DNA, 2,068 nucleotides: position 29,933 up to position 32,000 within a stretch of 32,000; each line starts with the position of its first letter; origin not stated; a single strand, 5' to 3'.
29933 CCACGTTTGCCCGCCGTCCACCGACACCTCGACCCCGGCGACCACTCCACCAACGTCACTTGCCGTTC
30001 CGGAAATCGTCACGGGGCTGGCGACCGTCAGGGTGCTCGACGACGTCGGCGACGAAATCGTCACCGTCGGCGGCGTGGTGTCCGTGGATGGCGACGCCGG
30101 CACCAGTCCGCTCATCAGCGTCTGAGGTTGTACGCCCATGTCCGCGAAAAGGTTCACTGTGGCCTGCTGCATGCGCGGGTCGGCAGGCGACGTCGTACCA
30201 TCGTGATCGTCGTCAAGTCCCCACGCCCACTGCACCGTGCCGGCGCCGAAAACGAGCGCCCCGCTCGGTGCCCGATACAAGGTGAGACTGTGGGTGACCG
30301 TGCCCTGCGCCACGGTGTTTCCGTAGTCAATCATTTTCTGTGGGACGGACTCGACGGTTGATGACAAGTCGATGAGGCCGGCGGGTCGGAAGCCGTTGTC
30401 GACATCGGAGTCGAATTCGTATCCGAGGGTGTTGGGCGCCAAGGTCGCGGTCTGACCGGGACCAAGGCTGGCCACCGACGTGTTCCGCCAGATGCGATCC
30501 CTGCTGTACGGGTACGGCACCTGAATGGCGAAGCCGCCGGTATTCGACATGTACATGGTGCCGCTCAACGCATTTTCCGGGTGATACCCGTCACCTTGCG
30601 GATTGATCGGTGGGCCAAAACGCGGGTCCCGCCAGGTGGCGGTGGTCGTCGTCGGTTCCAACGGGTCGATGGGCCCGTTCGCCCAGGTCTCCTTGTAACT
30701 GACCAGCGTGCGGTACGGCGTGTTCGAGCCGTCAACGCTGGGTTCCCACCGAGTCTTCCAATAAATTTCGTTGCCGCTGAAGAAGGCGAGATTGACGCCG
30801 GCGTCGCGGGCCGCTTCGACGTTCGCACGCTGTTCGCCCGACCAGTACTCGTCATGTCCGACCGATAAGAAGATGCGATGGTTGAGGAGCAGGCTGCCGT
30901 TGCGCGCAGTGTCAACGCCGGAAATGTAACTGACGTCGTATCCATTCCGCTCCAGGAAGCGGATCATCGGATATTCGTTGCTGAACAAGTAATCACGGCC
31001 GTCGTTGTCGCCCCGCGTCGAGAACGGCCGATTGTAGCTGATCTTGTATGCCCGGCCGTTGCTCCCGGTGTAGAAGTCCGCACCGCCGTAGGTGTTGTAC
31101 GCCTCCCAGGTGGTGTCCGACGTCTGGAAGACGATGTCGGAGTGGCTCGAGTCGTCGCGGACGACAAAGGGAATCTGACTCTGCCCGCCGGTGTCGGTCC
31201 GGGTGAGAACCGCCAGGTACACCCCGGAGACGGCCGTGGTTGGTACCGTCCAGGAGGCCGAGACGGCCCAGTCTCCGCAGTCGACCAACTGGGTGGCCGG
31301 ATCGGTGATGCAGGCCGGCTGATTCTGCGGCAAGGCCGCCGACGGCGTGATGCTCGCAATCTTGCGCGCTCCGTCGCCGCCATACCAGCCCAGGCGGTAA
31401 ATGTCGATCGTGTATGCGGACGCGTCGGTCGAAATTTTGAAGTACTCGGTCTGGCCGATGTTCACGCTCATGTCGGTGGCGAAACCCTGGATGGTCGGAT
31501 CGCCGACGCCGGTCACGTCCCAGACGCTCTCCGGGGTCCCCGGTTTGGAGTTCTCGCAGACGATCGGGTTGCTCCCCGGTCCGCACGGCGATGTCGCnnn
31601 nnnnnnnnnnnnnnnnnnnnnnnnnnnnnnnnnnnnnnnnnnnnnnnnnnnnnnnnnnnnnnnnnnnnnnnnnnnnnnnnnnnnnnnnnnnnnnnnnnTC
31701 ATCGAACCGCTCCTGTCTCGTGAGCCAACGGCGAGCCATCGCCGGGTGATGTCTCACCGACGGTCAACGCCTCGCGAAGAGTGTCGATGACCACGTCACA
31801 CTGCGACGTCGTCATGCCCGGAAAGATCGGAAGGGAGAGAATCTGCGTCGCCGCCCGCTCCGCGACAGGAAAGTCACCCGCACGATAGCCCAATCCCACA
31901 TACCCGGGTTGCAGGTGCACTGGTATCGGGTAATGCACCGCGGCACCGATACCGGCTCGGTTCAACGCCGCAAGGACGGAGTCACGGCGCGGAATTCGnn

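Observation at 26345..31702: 1785-aa secreted protein: DMFase-beta-like domain followed by five CPC-capped DUF4082 modules, translationally coupled to a sugar aminotransferase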

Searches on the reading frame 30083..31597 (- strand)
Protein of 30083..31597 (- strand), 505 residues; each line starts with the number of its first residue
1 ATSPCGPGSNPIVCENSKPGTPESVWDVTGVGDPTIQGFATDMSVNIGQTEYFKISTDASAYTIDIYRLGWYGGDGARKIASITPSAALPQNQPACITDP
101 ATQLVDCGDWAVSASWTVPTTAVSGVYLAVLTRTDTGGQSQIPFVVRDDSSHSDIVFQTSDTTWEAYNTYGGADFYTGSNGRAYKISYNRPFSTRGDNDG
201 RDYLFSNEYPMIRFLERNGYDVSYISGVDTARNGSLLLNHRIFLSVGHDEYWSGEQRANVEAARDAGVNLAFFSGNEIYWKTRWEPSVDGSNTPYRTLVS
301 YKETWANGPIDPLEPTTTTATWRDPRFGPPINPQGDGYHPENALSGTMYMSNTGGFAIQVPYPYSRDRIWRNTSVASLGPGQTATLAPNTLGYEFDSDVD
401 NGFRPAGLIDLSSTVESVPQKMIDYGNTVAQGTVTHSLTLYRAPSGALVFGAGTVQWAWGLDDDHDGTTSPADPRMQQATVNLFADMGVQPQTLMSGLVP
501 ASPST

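Call 33: search_solved_structures(query=A3, max_evalue=1, show_alignments=5)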
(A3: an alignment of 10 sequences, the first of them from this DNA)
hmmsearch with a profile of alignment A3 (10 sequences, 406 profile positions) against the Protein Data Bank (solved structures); distinct sequences matched with E-value up to 1: 2.
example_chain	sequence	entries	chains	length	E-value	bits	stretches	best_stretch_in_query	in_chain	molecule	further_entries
8huy_A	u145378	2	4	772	1.1e-10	44.1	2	148-240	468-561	Chains: A,B | N-acetyl-(R)-beta-phenylalanine acylase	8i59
8i5a_A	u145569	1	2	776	1.2e-10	44.1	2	148-240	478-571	N-acetyl-(R)-beta-phenylalanine acylase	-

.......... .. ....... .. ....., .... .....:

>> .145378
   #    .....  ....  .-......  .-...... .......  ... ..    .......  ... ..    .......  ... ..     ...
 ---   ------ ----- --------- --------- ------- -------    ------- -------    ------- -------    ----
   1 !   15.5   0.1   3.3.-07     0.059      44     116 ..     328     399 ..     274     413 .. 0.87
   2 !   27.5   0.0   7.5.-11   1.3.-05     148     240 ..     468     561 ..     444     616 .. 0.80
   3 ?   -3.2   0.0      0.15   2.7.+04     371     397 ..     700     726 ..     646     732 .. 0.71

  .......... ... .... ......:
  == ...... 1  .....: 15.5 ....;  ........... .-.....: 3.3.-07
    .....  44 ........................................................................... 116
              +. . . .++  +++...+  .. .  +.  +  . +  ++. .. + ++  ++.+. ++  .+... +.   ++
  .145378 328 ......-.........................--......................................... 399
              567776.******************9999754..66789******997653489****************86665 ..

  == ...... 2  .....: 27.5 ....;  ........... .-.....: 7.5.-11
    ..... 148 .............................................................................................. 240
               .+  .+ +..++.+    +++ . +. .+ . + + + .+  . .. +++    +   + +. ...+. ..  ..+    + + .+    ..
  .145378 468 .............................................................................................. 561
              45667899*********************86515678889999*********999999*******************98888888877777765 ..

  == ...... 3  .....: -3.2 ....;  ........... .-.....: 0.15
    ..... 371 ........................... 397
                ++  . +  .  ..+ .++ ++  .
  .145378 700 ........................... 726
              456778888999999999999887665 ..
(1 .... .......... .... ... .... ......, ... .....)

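Call 84: search_protein_representatives(protein=window:30083-31597:-)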
Query: 505 residues. Proteins with E-value up to 0.001 (for the whole library): 10228; up to 1e-10: 7029; up to 1e-30: 3416. The best 150 are listed.
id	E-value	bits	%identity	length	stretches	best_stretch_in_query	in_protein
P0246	0.0e+00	1202.6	60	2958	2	11-504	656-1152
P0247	3.0e-222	755.5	68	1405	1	2-504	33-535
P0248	3.7e-220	748.6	51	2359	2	9-504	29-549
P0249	1.3e-218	743.5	68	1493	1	1-505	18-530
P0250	1.3e-217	740.1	67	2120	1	3-505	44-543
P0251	2.1e-216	736.2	68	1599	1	2-505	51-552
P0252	7.5e-215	731.1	65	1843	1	3-504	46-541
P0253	3.3e-213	725.6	68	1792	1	8-505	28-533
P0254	6.8e-212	721.3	67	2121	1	4-505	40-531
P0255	1.4e-211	720.3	66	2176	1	1-505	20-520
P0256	4.1e-211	718.7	66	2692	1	2-505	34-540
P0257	3.4e-210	715.7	66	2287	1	3-505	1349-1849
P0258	6.4e-210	714.8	67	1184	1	3-505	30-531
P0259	3.3e-209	712.4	66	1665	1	2-504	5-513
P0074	5.4e-209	711.7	63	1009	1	2-505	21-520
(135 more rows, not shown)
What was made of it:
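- The catalytic domain is 55-68% identical across phyla (call 84), which suggests a substrate more uniform than strain-specific polysaccharides.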

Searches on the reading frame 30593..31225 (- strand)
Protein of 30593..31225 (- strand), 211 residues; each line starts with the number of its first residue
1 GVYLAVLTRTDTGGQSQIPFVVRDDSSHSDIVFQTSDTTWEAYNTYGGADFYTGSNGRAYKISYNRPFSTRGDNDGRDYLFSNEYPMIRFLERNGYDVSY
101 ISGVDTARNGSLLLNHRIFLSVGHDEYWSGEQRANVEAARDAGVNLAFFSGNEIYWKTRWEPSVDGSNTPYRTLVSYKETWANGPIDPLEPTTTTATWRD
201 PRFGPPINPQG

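Call 38: search_solved_structures(query=A4, max_evalue=10, show_alignments=5)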
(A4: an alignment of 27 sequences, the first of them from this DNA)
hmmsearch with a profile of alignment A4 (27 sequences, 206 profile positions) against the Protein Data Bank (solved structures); distinct sequences matched with E-value up to 10: 5.
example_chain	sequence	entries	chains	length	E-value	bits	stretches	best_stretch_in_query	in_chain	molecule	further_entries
8huy_A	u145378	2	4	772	3.4e-07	33.3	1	82-165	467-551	Chains: A,B | N-acetyl-(R)-beta-phenylalanine acylase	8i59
8i5a_A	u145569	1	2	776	3.5e-07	33.2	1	82-165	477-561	N-acetyl-(R)-beta-phenylalanine acylase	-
6lvb_A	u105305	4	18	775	6.2e-06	29.1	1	36-158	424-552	N,N-dimethylformamidase large subunit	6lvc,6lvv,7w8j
6lve_A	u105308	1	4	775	5.7e-05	26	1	36-158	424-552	N,N-dimethylformamidase large subunit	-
6lvd_A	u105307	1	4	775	0.00015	24.7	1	43-158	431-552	N,N-dimethylformamidase large subunit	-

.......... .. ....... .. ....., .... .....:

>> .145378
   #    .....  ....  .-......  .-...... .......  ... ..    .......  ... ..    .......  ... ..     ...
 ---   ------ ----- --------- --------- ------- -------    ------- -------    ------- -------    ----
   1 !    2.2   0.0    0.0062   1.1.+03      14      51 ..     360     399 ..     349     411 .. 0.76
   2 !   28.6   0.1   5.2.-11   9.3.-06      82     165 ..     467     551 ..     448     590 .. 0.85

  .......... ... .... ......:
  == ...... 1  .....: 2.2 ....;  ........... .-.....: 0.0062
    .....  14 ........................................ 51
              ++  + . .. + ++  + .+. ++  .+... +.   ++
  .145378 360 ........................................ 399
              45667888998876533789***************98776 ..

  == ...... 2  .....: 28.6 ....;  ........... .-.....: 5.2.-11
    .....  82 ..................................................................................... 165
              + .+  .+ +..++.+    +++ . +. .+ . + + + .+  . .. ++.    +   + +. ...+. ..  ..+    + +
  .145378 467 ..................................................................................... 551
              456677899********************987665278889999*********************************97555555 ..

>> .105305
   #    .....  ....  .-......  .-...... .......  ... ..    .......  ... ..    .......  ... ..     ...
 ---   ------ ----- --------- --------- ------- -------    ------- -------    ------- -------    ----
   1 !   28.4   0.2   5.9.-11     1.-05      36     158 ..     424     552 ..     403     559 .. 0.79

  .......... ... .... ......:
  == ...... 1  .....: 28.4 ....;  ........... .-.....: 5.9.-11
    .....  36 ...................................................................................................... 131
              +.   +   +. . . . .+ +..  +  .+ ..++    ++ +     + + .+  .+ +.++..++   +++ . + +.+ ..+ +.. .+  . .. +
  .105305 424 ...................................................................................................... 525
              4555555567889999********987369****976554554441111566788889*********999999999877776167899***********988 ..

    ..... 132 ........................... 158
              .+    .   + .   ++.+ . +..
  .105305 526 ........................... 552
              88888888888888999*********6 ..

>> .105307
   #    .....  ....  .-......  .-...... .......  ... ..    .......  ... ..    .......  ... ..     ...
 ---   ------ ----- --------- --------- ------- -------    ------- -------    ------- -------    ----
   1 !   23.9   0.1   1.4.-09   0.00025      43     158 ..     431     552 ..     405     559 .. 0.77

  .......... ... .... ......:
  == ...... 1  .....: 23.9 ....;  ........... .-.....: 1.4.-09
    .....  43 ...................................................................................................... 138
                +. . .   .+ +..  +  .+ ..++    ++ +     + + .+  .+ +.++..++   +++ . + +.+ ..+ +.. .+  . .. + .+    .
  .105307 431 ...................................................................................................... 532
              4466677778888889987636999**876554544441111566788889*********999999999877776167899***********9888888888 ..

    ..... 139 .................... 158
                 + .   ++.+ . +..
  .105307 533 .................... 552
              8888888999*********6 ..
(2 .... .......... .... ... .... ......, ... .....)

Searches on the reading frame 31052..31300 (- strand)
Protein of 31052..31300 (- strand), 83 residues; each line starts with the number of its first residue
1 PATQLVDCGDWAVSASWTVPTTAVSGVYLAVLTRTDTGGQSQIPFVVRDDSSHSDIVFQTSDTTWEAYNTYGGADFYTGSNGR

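Call 57: search_solved_structures(query=A5, max_evalue=10, show_alignments=5)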
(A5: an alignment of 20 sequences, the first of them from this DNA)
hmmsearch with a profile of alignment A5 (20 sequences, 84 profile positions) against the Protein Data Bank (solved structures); distinct sequences matched with E-value up to 10: 2.
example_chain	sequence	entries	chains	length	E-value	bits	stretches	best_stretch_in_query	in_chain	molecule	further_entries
8huy_A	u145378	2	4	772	0.006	19.8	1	5-76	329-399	Chains: A,B | N-acetyl-(R)-beta-phenylalanine acylase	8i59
8i5a_A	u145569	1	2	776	0.0061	19.8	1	5-76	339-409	N-acetyl-(R)-beta-phenylalanine acylase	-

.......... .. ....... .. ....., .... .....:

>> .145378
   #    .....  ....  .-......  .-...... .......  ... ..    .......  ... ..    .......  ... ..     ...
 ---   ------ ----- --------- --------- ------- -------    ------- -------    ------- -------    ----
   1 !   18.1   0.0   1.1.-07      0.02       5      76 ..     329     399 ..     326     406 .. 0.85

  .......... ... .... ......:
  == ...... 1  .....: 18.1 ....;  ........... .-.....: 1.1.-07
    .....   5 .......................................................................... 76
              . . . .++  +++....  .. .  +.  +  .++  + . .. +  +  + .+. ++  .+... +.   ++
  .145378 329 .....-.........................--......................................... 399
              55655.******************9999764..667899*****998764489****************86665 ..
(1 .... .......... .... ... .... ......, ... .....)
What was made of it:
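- Tried and rejected: A short profile meant to pull the Y399 segment of DMFase failed (call 57).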

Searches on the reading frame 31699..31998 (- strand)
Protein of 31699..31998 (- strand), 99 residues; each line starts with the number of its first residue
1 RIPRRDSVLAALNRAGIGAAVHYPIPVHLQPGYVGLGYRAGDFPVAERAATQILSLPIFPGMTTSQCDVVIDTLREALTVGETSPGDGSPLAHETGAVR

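Call 7: search_protein_families(library=pfam, proteins=[window:31699-31998:-], max_evalue=0.001)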
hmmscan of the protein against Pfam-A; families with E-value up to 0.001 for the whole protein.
window:31699-31998:- (99 aa): 1 family
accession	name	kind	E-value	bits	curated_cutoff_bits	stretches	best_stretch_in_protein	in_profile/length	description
PF01041.23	DegT_DnrJ_EryC1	-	4.9e-15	56.1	19.8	1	4-75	288-360/360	DegT/DnrJ/EryC1/StrS aminotransferase family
